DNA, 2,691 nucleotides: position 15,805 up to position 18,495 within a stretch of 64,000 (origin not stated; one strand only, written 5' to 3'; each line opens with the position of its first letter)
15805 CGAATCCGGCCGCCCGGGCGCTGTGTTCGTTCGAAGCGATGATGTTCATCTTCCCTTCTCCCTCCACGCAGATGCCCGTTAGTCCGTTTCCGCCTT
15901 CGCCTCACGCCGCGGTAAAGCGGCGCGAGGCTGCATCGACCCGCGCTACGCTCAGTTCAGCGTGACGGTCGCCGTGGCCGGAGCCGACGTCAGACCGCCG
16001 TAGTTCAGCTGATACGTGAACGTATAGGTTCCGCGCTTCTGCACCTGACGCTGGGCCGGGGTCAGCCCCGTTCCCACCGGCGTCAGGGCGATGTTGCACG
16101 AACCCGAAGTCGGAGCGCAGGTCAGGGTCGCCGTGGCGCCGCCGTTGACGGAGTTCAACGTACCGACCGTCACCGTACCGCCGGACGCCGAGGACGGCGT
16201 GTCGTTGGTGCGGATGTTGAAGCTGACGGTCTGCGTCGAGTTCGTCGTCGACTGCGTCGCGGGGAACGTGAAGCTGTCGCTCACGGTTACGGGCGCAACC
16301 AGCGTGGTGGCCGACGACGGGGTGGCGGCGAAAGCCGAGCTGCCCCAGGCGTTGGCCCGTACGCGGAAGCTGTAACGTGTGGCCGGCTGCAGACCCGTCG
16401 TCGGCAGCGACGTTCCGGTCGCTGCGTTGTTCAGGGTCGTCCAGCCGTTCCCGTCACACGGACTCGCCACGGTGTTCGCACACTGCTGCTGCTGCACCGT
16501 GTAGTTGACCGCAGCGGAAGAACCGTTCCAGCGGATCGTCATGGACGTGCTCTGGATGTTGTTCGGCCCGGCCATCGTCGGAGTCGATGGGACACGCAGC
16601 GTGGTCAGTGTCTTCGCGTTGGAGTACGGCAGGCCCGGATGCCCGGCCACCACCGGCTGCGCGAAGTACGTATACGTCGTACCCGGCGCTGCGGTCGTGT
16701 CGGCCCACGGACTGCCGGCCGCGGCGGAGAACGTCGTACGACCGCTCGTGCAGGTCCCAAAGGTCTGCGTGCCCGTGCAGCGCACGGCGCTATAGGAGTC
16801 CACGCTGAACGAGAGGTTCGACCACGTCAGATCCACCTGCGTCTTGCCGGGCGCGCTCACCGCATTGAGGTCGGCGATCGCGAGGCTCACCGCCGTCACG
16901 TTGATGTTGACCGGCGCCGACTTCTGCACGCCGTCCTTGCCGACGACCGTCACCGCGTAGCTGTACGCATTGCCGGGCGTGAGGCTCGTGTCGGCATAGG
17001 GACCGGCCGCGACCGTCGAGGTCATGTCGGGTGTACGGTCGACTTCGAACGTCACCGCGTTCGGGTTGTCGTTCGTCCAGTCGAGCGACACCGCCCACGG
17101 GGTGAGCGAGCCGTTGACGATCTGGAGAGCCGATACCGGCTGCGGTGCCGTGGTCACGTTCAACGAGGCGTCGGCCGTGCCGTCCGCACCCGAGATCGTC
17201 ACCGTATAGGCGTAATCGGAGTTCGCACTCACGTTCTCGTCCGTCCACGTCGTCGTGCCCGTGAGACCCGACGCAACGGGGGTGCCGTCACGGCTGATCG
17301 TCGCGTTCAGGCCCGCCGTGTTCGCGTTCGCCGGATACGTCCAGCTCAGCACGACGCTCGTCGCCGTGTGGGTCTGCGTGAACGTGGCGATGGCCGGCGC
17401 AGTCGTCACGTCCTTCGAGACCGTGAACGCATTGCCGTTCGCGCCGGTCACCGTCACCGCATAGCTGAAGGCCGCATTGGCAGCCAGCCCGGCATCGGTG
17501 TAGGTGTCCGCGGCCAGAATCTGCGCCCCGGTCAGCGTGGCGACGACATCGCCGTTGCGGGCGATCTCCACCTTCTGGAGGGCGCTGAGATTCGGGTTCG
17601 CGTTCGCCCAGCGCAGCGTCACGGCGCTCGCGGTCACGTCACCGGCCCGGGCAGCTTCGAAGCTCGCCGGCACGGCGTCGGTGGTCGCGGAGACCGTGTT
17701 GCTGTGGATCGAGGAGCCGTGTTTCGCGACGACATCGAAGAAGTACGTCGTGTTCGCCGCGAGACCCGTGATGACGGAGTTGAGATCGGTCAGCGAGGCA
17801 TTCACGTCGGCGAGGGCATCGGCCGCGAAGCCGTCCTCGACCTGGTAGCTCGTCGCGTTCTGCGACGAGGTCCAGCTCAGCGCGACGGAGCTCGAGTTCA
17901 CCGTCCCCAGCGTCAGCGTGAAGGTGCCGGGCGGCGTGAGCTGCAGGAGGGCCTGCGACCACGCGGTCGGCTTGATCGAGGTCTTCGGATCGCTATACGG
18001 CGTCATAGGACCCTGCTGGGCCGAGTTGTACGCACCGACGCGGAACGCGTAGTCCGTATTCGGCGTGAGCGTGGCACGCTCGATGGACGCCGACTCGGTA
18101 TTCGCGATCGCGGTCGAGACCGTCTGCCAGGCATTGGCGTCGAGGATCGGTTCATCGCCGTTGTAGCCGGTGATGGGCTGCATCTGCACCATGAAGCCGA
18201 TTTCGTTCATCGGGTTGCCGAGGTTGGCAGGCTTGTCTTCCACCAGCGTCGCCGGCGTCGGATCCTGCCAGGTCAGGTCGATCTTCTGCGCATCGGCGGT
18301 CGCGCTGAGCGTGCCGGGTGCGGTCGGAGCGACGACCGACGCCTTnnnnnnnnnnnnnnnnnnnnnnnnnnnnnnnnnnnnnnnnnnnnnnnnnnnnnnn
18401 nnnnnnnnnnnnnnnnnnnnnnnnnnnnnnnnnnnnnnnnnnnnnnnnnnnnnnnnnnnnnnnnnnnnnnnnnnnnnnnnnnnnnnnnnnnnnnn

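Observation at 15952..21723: MCO architecture: catalytic cupredoxin core followed by ~8 FN3-like repeats (~800 aa)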

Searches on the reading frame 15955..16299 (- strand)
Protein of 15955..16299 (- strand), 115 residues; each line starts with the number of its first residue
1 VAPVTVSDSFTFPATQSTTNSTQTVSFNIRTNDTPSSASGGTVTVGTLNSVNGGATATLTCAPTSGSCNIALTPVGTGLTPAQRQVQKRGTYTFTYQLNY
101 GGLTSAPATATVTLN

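Call 11: search_protein_families(library=pfam, proteins=[window:15955-16299:-], max_evalue=1)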
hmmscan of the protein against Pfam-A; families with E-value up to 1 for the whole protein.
window:15955-16299:- (115 aa): 2 families
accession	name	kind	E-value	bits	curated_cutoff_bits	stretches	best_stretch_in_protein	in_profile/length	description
PF17963.7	Big_9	-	0.067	14.5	23.6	1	2-113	3-89/89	Bacterial Ig domain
PF22432.2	PA2794-like_C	-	0.089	13.4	27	1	15-78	32-95/102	PA2794-like, C-terminal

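Call 45: find_homologous_proteins(query=window:15955-16299:-, max_evalue=0.001)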
Query window:15955-16299:-: 164 candidates shared short words with the query, none scored E <= 0.001.

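Call 57: search_protein_families(library=ncbifam, proteins=[window:15955-16299:-], max_evalue=0.05)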
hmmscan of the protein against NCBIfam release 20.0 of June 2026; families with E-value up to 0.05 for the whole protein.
window:15955-16299:- (115 aa): 0 families

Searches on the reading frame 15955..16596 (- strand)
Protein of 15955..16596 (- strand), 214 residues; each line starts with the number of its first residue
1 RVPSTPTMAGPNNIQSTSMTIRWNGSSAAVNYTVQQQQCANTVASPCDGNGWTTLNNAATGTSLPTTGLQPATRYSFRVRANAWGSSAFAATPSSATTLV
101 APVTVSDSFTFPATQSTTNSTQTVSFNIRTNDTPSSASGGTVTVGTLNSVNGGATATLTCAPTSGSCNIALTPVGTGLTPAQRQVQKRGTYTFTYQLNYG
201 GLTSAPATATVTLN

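Call 59: find_related_loci(query=window:15955-16596:-, collection=metagenome_contigs, flank=6000)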
Query window:15955-16596:- (214 aa) in metagenome_contigs; peptide patterns used: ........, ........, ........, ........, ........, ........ (x = any residue, [..] = any of these).
135 stretches matched a pattern, but none encodes a relative of the query by tblastn (E <= 1e-3).

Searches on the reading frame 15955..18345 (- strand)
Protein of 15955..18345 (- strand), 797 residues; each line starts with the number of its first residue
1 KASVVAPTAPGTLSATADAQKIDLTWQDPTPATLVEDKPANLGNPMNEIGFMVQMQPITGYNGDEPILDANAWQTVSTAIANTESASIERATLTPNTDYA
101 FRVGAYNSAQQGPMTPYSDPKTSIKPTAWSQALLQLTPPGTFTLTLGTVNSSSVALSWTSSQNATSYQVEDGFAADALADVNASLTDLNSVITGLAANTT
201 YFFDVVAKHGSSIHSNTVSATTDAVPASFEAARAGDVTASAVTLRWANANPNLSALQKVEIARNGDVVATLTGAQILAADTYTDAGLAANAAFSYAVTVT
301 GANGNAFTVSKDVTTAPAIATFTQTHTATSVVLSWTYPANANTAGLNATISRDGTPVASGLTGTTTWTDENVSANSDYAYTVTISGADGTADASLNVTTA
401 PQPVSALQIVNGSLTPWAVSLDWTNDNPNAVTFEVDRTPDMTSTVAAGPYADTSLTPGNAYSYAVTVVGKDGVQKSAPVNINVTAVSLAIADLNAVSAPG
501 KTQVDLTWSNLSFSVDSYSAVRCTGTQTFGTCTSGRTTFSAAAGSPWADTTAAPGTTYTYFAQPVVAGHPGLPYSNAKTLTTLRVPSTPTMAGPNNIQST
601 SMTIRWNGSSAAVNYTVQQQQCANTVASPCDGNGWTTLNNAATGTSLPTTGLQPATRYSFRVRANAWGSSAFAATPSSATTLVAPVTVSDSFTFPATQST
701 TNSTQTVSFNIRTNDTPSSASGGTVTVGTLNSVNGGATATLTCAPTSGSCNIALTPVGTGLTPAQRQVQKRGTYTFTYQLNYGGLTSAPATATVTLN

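Call 36: predict_structure(alignment_id=A2)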
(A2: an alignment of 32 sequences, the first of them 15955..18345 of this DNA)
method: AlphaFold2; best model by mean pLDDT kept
length: 797 residues; sequences in the alignment: 32
mean_pLDDT: 73.2   pTM: 0.33
mean pLDDT of the five models: 73.2, 72.3, 72.1, 69.4, 68.0
residues with pLDDT >= 90: 132; 70-90: 357; 50-70: 228; < 50: 80
segments of 3 or more residues with pLDDT < 50: 33-38, 121-137, 174-177, 682-688, 690-705, 715-721, 735-738, 757-761, 767-769
pLDDT, mean of each block of 10 residues (from residue 1): 66 82 87 50 65 92 88 92 86 82 89 72 32 40 86 87 80 53 74 82 82 80 63 80 82 76 95 82 89 91 82 84 92 87 82 95 93 92 86 91 64 76 75 81 76 80 80 60 62 63 74 73 82 73 68 79 74 60 59 64 79 83 73 81 78 83 67 52 42 44 51 49 55 51 56 53 48 68 66 67
secondary structure, 60 per line:
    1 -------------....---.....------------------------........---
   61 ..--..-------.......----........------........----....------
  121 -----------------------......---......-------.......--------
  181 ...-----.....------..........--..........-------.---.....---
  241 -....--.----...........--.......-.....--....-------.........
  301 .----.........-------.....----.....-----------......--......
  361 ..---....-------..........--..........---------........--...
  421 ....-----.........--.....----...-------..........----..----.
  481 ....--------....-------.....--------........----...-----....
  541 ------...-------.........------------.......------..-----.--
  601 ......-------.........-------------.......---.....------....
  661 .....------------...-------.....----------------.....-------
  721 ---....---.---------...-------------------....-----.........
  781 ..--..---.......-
elements in order (helices of 4 or more, strands of 3 or more residues): E14-17 E21-25 E50-57 E74-80 E85-89 E99-106 E111-114 E144-149 E153-158 E166-172 E181-183 E189-193 E200-209 E212-221 E233-237 E242-245 E256-263 E266-272 H274-278 E281-284 E292-301 E306-314 E322-326 E331-335 E347-352 E355-362 E366-369 E377-386 E389-398 E408-415 E418-424 E430-438 E441-445 E450-452 E460-469 E480-484 E493-496 E504-508 E517-524 E537-540 E547-549 E557-565 E578-584 E601-606 E614-622 E636-642 E646-650 E657-665 E678-680 E688-692 E709-713 E724-727 E741-743 H763-766 E772-782 E790-796

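Call 39: fold_search(model_id=the predicted structure, library=pdb)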
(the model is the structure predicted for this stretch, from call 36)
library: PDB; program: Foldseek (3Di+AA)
matches with E <= 10: 1846; with E <= 0.001: 511
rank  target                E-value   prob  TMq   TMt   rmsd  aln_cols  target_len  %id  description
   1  8q6t_I                3.2e-24  1.00  0.15  0.11  51.6       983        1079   14  Helical reconstruction of the relaxed thick filament from FIB milled left ventricular mouse myofibrils (released 2023-11-01)
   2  8g4l_am               5.2e-21  1.00  0.15  0.11  61.8      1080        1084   14  Cryo-EM structure of the human cardiac myosin filament (released 2023-11-01)
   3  8v2b_C                3.2e-18  1.00  0.19  0.21  26.8       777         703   12  Cryo-EM structure of mouse type II OSM receptor complex: model for full extracellular assembly (released 2024-11-20)
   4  9ba4_A                2.9e-16  1.00  0.19  0.17  38.4       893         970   13  Full-length cross-linked Contactin 2 (CNTN2) (released 2024-07-17)
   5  4yh7_A                5.3e-15  1.00  0.14  0.17  20.5       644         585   12  Crystal structure of PTPdelta ectodomain in complex with IL1RAPL1 (released 2015-05-06)
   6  8d82_A                8.0e-15  1.00  0.16  0.20  28.3       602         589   14  Cryo-EM structure of human IL-6 signaling complex in detergent: model containing full extracellular domains (released 2023-03-29)
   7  8v29_B                9.1e-15  1.00  0.18  0.22  30.1       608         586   13  Cryo-EM structure of human type I OSM receptor complex: model for full extracellular assembly (released 2024-11-20)
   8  9pwq_A                1.2e-14  1.00  0.19  0.10  33.5      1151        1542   11  Cryo-EM structure of receptor tyrosine kinase ROS1 extracellular domain in complex with NELL2 (released 2026-02-25)
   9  8qy6_A                2.3e-14  1.00  0.18  0.23  28.7       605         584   12  Structure of interleukin 6 (gp130 P496L mutant). (released 2024-02-21)
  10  8k53_A                2.6e-14  1.00  0.12  0.13  39.2       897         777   12  Structure of the Dimeric Human CNTN2 Ig 1-6-FNIII 1-2 Domain in an Asymmetric State (released 2023-12-06)
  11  8v2b_B                3.5e-14  1.00  0.18  0.22  28.7       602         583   13  Cryo-EM structure of mouse type II OSM receptor complex: model for full extracellular assembly (released 2024-11-20)
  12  3t1w                  3.6e-14  1.00  0.23  0.41  13.8       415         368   14  Structure of the four-domain fragment Fn7B89 of oncofetal fibronectin (released 2012-03-21)
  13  9pvp                  4.2e-14  1.00  0.11  0.06  50.8      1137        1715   11  Cryo-EM structure of receptor tyrosine kinase ROS1 extracellular domain (released 2026-02-25)
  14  6iaa_A                6.3e-14  1.00  0.15  0.15  47.8       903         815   12  hRobo2 ectodomain (released 2019-03-13)
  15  8qy4_C                6.6e-14  1.00  0.19  0.23  29.2       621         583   12  Structure of interleukin 11 (gp130 P496L mutant). (released 2024-02-21)
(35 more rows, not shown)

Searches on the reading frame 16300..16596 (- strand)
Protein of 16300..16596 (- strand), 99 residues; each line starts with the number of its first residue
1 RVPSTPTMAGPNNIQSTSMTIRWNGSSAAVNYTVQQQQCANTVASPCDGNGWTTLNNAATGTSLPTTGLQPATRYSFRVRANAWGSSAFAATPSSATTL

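Call 11: search_protein_families(library=pfam, proteins=[window:16300-16596:-], max_evalue=1)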
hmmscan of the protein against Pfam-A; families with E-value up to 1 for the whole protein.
window:16300-16596:- (99 aa): 9 families
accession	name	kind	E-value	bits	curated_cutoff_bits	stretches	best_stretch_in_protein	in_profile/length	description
PF00041.27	fn3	-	4.4e-08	33.7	25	1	13-85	10-73/84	Fibronectin type III domain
PF16656.11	Pur_ac_phosph_N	-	2.2e-06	28.6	30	1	12-84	9-85/93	Purple acid Phosphatase, N-terminal domain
PF25059.1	FN3_DSCAM-DSCAML_C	-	0.0018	19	39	1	49-83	32-67/89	DSCAM/DSCAML C-terminal Fn3-like domain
PF25788.1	Ig_Rha78A_N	-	0.026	15.2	27.4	1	10-83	11-85/105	Rha78A-like, N-terminal immunoglobulin domain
PF11703.13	UPF0506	-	0.032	15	23.2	1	36-65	5-34/59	UPF0506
PF16655.11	PhoD_N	-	0.033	15.1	30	1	26-86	26-83/90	PhoD-like phosphatase, N-terminal domain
PF18483.9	Lectin_L-type_dom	-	0.034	14.4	78.3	1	8-63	149-205/215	Legume lectin beta-barrel domain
PF24171.1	Fn3-III_PB4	-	0.16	12.3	27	1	50-97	54-103/125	Straight fiber protein PB4 third Fn3-like domain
PF21605.3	CRLF2-like_D2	-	0.18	12.4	27.3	1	52-91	42-80/94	Cytokine receptor-like factor 2-like, D2 domain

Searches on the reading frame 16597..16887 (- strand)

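Call 11: search_protein_families(library=pfam, proteins=[window:16597-16887:-], max_evalue=1)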
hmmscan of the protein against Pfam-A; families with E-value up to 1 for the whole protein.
window:16597-16887:- (97 aa): 1 family
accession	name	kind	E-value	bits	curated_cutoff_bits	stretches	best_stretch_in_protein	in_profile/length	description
PF07054.16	Pericardin_rpt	-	0.087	13.4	24.4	1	65-85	14-34/35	Pericardin like repeat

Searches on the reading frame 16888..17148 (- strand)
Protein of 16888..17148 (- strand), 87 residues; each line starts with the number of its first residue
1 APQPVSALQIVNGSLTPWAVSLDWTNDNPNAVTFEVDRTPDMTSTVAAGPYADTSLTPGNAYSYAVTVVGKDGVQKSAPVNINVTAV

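Call 11: search_protein_families(library=pfam, proteins=[window:16888-17148:-], max_evalue=1)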
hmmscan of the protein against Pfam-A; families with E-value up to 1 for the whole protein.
window:16888-17148:- (87 aa): 3 families
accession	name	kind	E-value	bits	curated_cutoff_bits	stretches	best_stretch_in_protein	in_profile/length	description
PF00041.27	fn3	-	0.007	17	25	1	14-81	10-82/84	Fibronectin type III domain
PF22352.2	K319L-like_PKD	-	0.043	14.3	27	1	58-84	58-84/84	K319L-like, PKD domain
PF25788.1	Ig_Rha78A_N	-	0.1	13.3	27.4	1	48-78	63-95/105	Rha78A-like, N-terminal immunoglobulin domain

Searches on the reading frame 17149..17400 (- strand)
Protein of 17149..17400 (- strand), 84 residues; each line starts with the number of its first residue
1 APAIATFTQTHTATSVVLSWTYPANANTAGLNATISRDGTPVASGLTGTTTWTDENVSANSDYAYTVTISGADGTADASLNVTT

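Call 11: search_protein_families(library=pfam, proteins=[window:17149-17400:-], max_evalue=1)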
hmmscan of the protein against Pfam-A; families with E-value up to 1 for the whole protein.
window:17149-17400:- (84 aa): 2 families
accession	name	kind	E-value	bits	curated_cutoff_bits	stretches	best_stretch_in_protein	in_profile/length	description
PF18370.7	RGI_lyase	-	0.00028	21.6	27.8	1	11-79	14-82/86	Rhamnogalacturonan I lyases beta-sheet domain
PF00041.27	fn3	-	0.0022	18.6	25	1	5-82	6-81/84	Fibronectin type III domain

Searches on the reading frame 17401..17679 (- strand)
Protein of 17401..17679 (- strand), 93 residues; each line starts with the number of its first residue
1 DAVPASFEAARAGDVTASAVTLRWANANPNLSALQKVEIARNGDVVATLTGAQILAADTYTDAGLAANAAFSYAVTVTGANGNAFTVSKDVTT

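Call 11: search_protein_families(library=pfam, proteins=[window:17401-17679:-], max_evalue=1)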
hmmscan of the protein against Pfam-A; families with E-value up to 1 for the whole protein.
window:17401-17679:- (93 aa): 2 families
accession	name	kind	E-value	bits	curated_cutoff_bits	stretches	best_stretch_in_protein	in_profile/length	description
PF16893.11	fn3_2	-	0.023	15.3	27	1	13-83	11-79/89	Fibronectin type III domain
PF18628.8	P2_N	-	0.076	13.2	25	1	31-62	38-69/129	Viral coat protein P2 N-terminal domain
